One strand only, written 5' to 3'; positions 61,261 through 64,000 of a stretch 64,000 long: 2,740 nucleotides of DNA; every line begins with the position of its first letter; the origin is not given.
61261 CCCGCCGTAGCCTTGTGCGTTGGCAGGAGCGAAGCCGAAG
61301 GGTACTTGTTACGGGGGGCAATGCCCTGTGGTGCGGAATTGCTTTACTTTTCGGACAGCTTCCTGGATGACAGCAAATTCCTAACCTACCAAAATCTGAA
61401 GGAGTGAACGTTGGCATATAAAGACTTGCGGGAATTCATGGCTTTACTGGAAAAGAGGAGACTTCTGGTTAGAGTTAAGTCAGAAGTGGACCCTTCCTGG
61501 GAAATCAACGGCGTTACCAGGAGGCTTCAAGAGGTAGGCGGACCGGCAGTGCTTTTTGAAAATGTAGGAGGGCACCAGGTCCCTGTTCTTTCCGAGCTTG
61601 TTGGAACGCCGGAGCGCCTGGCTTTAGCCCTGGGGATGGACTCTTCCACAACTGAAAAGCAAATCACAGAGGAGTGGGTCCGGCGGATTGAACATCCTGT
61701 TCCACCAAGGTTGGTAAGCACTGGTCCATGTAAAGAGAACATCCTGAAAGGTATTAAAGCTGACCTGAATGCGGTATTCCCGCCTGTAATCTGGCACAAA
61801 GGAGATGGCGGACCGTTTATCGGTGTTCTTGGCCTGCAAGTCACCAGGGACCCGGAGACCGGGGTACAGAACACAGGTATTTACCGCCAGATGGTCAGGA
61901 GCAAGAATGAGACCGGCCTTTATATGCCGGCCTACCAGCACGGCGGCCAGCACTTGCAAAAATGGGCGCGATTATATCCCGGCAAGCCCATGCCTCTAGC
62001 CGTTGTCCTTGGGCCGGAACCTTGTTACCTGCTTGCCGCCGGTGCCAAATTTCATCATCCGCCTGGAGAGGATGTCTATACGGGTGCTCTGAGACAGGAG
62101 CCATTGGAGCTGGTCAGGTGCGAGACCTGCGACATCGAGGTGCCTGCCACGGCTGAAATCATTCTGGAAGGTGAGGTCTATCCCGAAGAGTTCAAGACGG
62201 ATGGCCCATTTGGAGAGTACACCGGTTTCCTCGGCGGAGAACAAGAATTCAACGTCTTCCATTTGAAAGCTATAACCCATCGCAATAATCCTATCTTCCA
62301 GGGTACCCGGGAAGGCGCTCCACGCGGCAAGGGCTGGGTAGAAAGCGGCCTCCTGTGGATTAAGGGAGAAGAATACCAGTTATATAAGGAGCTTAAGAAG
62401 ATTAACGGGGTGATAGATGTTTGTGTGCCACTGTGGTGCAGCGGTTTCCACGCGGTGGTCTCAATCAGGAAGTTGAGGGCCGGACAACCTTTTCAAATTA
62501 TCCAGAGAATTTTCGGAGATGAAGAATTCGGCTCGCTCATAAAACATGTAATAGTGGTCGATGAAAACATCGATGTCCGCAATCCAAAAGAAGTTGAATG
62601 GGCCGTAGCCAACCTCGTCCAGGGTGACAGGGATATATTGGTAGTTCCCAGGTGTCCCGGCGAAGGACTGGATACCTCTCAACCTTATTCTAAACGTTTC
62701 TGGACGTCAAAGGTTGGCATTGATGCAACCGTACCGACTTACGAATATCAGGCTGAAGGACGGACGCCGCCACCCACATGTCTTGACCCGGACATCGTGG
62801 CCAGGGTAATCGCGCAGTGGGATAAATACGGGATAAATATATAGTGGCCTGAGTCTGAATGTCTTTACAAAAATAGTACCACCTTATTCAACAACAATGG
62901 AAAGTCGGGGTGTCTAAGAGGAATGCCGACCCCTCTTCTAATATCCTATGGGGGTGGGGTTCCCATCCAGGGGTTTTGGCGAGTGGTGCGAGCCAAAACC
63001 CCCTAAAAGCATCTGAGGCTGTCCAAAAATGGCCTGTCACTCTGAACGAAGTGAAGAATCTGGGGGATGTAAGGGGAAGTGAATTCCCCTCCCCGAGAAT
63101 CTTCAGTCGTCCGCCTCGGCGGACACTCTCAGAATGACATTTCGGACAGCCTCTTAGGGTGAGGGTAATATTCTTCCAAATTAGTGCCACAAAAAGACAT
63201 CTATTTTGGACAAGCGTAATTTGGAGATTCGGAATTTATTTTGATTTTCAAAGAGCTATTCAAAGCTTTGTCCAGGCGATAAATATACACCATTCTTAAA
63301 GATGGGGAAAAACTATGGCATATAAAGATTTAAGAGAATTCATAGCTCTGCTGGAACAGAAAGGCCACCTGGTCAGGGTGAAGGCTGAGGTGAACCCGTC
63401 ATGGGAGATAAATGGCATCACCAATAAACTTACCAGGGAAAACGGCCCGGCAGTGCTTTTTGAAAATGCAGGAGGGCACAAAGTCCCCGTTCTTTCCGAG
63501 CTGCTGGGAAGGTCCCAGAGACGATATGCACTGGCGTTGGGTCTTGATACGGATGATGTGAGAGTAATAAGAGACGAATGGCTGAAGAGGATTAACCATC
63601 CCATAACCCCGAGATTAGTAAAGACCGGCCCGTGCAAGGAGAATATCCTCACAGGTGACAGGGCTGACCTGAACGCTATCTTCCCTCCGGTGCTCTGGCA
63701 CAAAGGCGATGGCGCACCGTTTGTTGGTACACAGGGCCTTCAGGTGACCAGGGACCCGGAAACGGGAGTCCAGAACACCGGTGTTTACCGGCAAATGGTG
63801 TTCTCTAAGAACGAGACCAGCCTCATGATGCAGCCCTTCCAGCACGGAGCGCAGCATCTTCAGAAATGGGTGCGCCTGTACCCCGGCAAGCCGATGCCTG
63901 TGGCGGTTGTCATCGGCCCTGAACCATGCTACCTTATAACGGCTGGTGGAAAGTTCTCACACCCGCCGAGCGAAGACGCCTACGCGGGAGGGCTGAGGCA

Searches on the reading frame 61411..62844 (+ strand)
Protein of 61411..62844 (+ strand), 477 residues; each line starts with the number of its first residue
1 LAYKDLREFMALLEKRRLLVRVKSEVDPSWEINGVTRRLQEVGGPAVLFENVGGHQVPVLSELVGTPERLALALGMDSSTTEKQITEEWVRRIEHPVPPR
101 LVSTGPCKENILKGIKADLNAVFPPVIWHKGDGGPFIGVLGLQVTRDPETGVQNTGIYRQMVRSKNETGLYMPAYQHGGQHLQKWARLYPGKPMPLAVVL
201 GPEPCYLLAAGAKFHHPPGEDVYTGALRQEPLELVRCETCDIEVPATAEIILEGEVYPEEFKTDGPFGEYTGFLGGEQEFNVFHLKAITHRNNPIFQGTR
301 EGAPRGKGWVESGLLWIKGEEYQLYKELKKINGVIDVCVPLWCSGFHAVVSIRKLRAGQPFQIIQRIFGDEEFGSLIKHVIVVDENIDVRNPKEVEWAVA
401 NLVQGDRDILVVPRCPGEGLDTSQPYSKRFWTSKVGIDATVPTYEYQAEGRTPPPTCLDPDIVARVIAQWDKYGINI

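Call 25: search_protein_families(library=pfam, max_evalue=0.00001, proteins=[window:61411-62844:+])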
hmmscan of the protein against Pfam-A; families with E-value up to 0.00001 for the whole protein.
window:61411-62844:+ (477 aa): 3 families
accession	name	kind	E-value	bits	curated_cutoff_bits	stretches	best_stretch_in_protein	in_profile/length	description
PF01977.22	UbiD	-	6.3e-62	208.8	23.3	1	103-302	6-204/206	3-octaprenyl-4-hydroxybenzoate carboxy-lyase Rift-related domain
PF20696.2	UbiD_C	-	1.1e-26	93.8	24.2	1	320-439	8-127/127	3-octaprenyl-4-hydroxybenzoate carboxy-lyase C-terminal domain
PF20695.2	UbiD_N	-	6.4e-23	81.1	24.3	1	11-87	2-76/78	3-octaprenyl-4-hydroxybenzoate carboxy-lyase N-terminal domain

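Call 84: search_protein_families(library=ncbifam, max_evalue=1e-20, proteins=[window:61411-62844:+])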
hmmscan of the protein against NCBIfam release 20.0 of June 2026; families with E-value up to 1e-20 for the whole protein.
window:61411-62844:+ (477 aa): 7 families
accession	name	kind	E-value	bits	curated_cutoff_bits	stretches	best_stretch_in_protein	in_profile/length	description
TIGR00148.1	TIGR00148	subfamily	4.1e-98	328.9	244.85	1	6-441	1-437/438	UbiD family decarboxylase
NF041204.1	VdcC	exception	5.3e-81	272.4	650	1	3-444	1-440/467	non-oxidative hydroxyarylic acid decarboxylases subunit C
NF008175.0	PRK10922.1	equivalog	2.8e-76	257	788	1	98-475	121-490/497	4-hydroxy-3-polyprenylbenzoate decarboxylase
TIGR03701.1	mena_SCO4490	equivalog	4.2e-74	249.8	495.9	1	8-425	1-426/433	menaquinone biosynthesis decarboxylase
TIGR02724.1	phenyl_P_beta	equivalog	3e-62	210.5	468.95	1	5-476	2-472/472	phenylphosphate carboxylase subunit beta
TIGR02723.1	phenyl_P_alpha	equivalog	5.1e-56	190.3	564.6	1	2-442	6-445/485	phenylphosphate carboxylase subunit alpha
NF041219.1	BagN_FevL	exception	3.6e-49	167.6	1000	1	2-310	16-334/502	bagremycin/ferroverdin biosynthesis UbiD family decarboxylase BagN/FevL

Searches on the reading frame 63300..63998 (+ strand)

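Call 84: search_protein_families(library=ncbifam, max_evalue=1e-20, proteins=[window:63300-63998:+])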
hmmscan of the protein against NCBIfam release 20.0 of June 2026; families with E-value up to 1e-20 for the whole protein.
window:63300-63998:+ (233 aa): 7 families
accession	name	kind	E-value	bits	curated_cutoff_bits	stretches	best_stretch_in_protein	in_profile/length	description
NF008175.0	PRK10922.1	equivalog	1.3e-42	145.9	788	0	103-233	122-249/497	4-hydroxy-3-polyprenylbenzoate decarboxylase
TIGR00148.1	TIGR00148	subfamily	1.2e-38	132.9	244.85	1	11-232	1-229/438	UbiD family decarboxylase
NF041204.1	VdcC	exception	1.9e-34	118.9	650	1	8-233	1-230/467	non-oxidative hydroxyarylic acid decarboxylases subunit C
TIGR03701.1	mena_SCO4490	equivalog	5.1e-32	111.2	495.9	0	101-215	106-216/433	menaquinone biosynthesis decarboxylase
TIGR02724.1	phenyl_P_beta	equivalog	3.1e-26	91.8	468.95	1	10-221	2-211/472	phenylphosphate carboxylase subunit beta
TIGR02723.1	phenyl_P_alpha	equivalog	1.4e-23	83.3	564.6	1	3-216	2-217/485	phenylphosphate carboxylase subunit alpha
NF041219.1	BagN_FevL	exception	8.1e-23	80.6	1000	1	5-230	14-248/502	bagremycin/ferroverdin biosynthesis UbiD family decarboxylase BagN/FevL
